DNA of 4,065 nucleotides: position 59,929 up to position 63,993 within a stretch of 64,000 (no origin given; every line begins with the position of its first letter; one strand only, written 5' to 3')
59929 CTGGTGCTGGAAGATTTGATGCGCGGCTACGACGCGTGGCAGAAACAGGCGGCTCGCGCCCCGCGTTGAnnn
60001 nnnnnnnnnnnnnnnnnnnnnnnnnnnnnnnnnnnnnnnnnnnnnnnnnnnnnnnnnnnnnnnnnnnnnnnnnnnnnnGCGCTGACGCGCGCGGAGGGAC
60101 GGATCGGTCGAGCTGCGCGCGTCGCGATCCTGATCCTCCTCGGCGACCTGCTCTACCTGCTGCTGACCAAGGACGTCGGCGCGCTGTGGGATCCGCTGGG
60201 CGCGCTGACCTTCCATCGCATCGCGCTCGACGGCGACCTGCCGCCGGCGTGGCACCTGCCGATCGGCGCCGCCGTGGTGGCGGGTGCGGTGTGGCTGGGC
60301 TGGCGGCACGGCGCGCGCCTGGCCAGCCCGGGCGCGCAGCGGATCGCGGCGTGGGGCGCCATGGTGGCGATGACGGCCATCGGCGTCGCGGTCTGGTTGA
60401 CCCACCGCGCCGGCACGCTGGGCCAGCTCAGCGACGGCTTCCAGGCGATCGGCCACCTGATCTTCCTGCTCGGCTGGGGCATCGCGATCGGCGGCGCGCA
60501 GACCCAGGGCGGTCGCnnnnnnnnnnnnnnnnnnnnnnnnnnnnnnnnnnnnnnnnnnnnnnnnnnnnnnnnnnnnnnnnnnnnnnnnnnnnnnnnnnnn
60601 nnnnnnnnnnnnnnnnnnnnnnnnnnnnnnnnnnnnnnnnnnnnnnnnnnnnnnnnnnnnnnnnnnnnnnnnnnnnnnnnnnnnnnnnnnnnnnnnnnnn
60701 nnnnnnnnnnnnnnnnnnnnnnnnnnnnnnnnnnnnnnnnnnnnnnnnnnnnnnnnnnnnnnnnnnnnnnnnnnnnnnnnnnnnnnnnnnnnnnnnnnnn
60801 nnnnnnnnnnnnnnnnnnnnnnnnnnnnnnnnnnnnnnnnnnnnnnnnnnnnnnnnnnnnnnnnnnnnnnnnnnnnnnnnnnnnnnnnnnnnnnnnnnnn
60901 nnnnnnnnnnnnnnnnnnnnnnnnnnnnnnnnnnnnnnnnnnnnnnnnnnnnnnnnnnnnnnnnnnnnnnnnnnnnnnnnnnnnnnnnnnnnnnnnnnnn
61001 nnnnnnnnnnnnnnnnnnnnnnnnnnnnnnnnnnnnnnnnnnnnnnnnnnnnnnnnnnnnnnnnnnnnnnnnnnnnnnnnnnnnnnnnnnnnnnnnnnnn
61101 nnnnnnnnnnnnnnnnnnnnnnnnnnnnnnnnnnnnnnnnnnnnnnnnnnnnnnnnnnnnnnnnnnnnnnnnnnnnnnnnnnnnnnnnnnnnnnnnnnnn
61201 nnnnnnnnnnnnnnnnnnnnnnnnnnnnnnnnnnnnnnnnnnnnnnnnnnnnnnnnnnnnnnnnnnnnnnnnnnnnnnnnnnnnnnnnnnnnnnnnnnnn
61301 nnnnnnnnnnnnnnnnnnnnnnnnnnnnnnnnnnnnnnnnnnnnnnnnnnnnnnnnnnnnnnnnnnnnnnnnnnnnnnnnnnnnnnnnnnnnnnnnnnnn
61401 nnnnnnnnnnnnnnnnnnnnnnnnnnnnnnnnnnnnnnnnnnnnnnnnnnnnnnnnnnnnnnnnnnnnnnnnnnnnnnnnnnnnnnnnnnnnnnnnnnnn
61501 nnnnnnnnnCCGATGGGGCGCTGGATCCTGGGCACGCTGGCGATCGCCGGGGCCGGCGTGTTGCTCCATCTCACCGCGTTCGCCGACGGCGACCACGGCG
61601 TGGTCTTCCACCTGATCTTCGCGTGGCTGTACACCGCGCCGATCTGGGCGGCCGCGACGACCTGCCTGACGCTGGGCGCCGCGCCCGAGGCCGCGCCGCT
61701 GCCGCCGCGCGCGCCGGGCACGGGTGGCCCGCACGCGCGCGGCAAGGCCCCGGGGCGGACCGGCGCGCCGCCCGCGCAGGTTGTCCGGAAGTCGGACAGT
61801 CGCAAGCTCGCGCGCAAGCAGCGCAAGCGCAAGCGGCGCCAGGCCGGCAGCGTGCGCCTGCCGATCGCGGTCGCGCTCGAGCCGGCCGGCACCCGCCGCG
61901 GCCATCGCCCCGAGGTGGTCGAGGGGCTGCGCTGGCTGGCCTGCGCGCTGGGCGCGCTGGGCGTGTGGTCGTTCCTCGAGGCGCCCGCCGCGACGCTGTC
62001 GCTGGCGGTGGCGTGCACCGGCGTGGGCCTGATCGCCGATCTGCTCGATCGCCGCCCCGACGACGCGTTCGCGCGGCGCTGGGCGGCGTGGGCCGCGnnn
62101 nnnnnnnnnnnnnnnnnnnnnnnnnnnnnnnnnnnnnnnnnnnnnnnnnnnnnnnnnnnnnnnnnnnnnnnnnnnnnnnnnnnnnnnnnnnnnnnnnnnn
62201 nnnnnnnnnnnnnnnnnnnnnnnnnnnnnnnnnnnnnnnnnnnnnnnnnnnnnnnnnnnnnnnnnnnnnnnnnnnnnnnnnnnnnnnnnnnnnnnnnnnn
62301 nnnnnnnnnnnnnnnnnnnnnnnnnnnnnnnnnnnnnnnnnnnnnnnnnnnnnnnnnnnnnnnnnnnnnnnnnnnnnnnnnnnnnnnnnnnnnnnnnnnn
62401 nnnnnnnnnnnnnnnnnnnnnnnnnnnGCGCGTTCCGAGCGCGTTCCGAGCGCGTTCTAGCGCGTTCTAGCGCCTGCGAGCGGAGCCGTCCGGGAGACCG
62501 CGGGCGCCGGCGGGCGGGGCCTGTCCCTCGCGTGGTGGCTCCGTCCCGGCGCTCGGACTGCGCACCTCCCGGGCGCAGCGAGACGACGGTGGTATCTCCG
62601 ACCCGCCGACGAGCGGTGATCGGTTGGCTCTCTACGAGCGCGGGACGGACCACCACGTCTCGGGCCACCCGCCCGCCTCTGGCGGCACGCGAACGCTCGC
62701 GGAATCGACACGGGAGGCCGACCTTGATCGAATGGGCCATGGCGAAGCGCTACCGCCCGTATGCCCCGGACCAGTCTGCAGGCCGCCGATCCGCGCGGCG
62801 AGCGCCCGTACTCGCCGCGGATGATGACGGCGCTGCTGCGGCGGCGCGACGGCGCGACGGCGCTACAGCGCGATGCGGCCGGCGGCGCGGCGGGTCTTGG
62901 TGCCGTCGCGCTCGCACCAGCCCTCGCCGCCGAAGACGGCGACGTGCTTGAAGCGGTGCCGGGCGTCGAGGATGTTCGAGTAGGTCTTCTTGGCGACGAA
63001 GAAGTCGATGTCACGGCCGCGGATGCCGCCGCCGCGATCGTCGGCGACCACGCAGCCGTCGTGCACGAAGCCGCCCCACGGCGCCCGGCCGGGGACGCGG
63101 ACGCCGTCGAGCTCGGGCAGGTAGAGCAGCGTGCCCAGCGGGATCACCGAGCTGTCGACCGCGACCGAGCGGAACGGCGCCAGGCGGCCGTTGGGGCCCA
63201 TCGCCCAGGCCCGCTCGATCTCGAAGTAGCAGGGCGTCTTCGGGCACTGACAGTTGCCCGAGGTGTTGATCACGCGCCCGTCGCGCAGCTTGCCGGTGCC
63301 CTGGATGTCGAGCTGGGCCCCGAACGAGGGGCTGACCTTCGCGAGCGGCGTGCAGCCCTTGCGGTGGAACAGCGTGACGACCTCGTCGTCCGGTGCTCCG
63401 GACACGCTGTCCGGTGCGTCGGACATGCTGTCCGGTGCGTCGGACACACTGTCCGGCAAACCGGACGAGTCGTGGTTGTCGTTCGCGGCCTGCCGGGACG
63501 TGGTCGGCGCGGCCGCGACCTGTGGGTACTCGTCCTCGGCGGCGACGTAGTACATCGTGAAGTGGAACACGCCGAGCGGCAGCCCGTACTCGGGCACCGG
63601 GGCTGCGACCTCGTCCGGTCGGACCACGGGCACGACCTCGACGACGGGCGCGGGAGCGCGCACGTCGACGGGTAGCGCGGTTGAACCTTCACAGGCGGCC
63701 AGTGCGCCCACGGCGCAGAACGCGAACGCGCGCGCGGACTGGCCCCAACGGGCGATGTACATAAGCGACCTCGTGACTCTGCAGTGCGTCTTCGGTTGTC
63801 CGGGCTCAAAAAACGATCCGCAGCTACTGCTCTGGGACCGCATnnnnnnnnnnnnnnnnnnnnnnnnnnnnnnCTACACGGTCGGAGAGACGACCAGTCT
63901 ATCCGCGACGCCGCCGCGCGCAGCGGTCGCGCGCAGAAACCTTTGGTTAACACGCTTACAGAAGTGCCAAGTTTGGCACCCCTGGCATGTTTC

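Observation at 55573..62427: Four-gene exopolymer O-acetylation module: LIP-type lipase lipoprotein, two SGNH/GDSL proteins and an MBOAT with an extra C-terminal membrane domain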

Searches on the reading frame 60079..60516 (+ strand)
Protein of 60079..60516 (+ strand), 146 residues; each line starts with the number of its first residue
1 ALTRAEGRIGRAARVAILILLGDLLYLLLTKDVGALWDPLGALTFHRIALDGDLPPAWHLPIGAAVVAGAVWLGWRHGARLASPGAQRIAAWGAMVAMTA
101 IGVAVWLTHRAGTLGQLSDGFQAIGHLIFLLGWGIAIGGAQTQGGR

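Call 78: search_protein_families(library=pfam, proteins=[window:60079-60516:+], max_evalue=10)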
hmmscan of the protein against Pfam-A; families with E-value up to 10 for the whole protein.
window:60079-60516:+ (146 aa): 1 family
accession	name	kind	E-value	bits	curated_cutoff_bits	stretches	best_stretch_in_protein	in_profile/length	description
PF16940.10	Tic110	-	0.75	8.7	27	1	53-105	10-59/574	Chloroplast envelope transporter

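Call 86: search_protein_representatives(protein=window:60079-60516:+)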
Query: 146 residues. Proteins with E-value up to 0.001 (for the whole library): 28; up to 1e-10: 7; up to 1e-30: 1. The best 28 are listed.
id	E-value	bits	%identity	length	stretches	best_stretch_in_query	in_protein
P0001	1.9e-84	297.7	100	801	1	1-146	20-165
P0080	1.7e-24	102.9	51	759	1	2-140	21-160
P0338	9.8e-21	90.7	52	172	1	1-116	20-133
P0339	4.3e-16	75.6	41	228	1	1-144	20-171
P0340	1.9e-13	67.1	42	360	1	1-143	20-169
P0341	1.1e-12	64.5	40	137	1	1-112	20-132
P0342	1.1e-11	61.3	37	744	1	6-146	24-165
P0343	2.6e-10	56.9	51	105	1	9-83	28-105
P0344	1.9e-09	54.0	38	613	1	1-144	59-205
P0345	5.5e-09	52.6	36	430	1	9-143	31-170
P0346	1.2e-08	51.4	39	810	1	18-146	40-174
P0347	1.7e-08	51.0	42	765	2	1-49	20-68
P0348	2.3e-08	50.5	44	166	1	1-93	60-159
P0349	3.6e-08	49.9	42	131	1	5-102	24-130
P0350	5.4e-08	49.3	35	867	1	9-146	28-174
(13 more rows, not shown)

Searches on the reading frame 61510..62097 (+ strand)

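Call 78: search_protein_families(library=pfam, proteins=[window:61510-62097:+], max_evalue=10)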
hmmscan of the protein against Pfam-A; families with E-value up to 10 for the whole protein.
window:61510-62097:+ (196 aa): 1 family
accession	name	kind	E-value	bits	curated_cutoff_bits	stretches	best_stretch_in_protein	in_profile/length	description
PF19762.4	DUF6249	-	0.045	14.1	33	1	135-176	55-98/104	Domain of unknown function (DUF6249)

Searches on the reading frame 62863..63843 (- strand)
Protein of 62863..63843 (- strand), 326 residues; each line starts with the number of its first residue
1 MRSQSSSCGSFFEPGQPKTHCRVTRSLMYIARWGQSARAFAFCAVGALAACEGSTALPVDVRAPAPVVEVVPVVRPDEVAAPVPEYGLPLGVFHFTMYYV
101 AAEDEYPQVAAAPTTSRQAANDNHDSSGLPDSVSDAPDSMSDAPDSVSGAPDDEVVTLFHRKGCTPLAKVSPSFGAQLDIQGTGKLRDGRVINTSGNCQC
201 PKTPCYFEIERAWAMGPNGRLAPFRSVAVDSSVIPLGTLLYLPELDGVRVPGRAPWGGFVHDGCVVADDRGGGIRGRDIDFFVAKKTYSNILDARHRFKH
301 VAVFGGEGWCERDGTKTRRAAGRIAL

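Call 9: search_protein_families(library=pfam, proteins=[window:62863-63843:-], max_evalue=0.01)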
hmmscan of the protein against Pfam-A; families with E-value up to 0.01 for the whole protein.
window:62863-63843:- (326 aa): 1 family
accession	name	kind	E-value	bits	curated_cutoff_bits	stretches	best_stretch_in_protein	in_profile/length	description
PF06725.17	3D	-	1e-09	38.9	23.8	1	225-286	1-52/72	3D domain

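Call 50: search_solved_structures(query=window:62863-63843:-, max_evalue=1)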
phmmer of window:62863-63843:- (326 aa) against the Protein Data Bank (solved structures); distinct sequences matched with E-value up to 1: 2.
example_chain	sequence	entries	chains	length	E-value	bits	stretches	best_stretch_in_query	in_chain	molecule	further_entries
1rfh_A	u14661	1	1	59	0.19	14.3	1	295-324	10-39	Ras association (RalGDS/AF-6) domain family 5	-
2fnf_X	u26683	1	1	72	0.21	14.1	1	295-324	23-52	putative Ras Effector Nore1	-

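Call 53: search_solved_structures(query=A3, max_evalue=1, show_alignments=1)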
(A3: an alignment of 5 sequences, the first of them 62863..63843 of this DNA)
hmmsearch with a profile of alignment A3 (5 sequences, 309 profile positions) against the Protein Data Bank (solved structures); distinct sequences matched with E-value up to 1: 5.
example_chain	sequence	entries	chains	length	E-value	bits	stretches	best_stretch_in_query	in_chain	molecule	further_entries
4wli_A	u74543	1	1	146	0.062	15.8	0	208-228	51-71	YuiC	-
4wlk_A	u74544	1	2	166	0.088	15.3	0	208-228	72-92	YuiC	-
4wjt_A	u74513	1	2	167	0.09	15.3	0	208-228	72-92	Uncharacterized protein YuiC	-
6qk4_B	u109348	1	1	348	0.17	14.4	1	201-228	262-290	Membrane-bound lytic murein transglycosylase A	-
7esj_A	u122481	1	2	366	0.32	13.5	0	206-260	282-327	membrane-bound lytic murein transglycosylase A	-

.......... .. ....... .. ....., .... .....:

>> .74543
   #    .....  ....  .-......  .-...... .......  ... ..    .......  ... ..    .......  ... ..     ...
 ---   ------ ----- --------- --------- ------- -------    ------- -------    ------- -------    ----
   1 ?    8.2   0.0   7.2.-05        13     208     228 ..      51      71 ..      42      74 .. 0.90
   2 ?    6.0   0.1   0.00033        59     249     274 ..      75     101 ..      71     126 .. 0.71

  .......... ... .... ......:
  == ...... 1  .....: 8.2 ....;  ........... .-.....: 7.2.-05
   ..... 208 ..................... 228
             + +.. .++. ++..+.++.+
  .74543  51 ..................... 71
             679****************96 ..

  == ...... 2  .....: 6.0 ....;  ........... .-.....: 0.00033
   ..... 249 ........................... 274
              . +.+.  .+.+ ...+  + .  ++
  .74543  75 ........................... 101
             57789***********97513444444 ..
